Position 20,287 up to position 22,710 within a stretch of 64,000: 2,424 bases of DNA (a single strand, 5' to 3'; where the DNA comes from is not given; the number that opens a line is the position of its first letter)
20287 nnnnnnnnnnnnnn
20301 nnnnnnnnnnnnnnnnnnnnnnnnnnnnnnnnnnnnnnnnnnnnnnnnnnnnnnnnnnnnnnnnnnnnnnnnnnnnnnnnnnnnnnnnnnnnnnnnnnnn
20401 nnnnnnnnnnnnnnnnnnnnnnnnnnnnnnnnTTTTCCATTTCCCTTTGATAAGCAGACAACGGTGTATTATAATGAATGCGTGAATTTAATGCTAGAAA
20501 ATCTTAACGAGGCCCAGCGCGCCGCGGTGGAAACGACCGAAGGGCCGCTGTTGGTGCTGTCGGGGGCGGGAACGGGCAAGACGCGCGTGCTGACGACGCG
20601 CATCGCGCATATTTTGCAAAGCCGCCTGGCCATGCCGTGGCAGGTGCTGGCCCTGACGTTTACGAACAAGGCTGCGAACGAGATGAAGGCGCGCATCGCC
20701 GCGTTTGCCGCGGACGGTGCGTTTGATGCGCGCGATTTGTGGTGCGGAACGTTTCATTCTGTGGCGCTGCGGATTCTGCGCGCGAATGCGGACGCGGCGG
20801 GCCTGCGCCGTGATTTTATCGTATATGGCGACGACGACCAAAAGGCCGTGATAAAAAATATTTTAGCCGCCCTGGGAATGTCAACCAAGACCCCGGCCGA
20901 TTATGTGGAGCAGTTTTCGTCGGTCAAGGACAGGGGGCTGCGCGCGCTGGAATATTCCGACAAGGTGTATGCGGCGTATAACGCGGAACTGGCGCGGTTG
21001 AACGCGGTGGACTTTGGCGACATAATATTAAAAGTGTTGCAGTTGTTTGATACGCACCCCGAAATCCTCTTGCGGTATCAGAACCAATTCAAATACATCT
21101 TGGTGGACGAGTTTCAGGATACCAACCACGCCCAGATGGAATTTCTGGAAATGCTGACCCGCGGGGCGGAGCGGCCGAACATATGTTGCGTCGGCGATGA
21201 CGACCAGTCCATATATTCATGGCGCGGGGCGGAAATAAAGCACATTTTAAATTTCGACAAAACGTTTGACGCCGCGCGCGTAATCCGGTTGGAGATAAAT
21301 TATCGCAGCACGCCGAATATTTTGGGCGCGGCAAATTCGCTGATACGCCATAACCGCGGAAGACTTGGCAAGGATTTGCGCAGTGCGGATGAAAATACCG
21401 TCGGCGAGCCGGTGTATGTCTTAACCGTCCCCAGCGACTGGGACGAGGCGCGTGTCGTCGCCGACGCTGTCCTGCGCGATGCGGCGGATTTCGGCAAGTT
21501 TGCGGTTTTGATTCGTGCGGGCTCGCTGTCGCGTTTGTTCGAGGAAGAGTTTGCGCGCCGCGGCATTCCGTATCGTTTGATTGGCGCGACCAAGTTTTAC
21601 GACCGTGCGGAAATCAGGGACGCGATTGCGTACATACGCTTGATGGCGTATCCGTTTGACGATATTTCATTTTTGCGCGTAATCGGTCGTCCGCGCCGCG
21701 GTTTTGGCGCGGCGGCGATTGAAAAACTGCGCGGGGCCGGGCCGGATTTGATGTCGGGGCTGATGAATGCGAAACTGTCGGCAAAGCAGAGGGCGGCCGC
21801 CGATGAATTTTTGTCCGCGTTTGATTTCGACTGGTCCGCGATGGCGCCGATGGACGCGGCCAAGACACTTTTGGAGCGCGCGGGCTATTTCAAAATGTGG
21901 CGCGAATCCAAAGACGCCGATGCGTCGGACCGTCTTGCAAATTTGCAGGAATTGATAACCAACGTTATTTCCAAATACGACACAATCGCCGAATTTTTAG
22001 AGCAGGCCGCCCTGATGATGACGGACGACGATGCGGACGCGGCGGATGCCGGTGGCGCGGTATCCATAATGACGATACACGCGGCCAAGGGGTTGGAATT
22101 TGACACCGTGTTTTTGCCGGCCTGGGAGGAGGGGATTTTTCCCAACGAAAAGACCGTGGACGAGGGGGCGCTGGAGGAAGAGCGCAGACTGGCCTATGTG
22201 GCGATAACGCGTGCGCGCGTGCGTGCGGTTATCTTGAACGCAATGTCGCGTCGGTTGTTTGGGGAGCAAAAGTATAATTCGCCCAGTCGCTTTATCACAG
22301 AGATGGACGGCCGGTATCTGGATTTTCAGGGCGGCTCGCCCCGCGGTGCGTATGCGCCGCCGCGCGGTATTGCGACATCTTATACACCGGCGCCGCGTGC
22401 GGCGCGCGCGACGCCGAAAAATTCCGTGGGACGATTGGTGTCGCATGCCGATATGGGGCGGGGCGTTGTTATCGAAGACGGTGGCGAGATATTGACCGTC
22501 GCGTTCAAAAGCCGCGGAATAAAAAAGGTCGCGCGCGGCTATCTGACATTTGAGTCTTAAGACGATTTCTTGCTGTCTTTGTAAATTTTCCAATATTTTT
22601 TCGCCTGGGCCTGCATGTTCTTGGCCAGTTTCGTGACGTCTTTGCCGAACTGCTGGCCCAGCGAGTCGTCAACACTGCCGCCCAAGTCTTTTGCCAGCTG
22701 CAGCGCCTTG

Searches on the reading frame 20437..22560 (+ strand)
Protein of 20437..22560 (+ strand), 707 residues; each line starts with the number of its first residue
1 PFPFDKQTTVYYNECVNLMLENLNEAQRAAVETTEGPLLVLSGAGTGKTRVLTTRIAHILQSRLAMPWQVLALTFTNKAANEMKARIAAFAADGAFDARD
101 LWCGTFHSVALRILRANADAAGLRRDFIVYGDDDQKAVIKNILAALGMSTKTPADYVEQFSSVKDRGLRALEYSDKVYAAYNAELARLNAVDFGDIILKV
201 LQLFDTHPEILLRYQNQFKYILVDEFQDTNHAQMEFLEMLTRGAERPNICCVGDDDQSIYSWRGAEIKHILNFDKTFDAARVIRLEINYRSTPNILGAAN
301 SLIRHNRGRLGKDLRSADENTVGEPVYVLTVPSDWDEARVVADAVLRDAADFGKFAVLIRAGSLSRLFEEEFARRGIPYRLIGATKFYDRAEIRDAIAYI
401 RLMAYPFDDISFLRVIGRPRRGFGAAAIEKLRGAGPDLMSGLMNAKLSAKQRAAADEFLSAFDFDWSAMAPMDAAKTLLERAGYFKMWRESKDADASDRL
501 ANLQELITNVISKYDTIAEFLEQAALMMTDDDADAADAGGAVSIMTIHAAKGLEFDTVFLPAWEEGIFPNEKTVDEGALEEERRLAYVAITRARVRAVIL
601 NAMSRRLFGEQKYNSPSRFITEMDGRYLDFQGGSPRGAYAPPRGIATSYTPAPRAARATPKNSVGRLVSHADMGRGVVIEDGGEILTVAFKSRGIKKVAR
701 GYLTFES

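Call 73: search_protein_families(library=pfam, proteins=[window:20437-22560:+], max_evalue=0.001)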
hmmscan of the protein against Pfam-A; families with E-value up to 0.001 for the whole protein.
window:20437-22560:+ (707 aa): 7 families
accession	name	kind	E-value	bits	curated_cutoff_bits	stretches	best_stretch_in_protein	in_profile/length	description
PF00580.27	UvrD-helicase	-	3.3e-79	266.8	23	1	23-277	1-270/271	UvrD/REP helicase N-terminal domain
PF13361.12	UvrD_C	-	1.1e-63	216.2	25.6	1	283-599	1-345/350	UvrD-like helicase C-terminal domain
PF13245.12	AAA_19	-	4.6e-20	72.6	25.1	1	27-261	1-132/134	AAA domain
PF13538.12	UvrD_C_2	-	1e-08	35.3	27.4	1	543-599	3-51/52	UvrD-like helicase C-terminal domain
PF13604.12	AAA_30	-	1.9e-08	34.7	27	1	23-88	2-67/191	AAA domain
PF01443.25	Viral_helicase1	-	2.9e-06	27.7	21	0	534-600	171-227/228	Viral superfamily 1 RNA helicase core domain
PF13087.12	AAA_12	-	2.4e-05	24.5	27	1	509-600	113-191/195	AAA domain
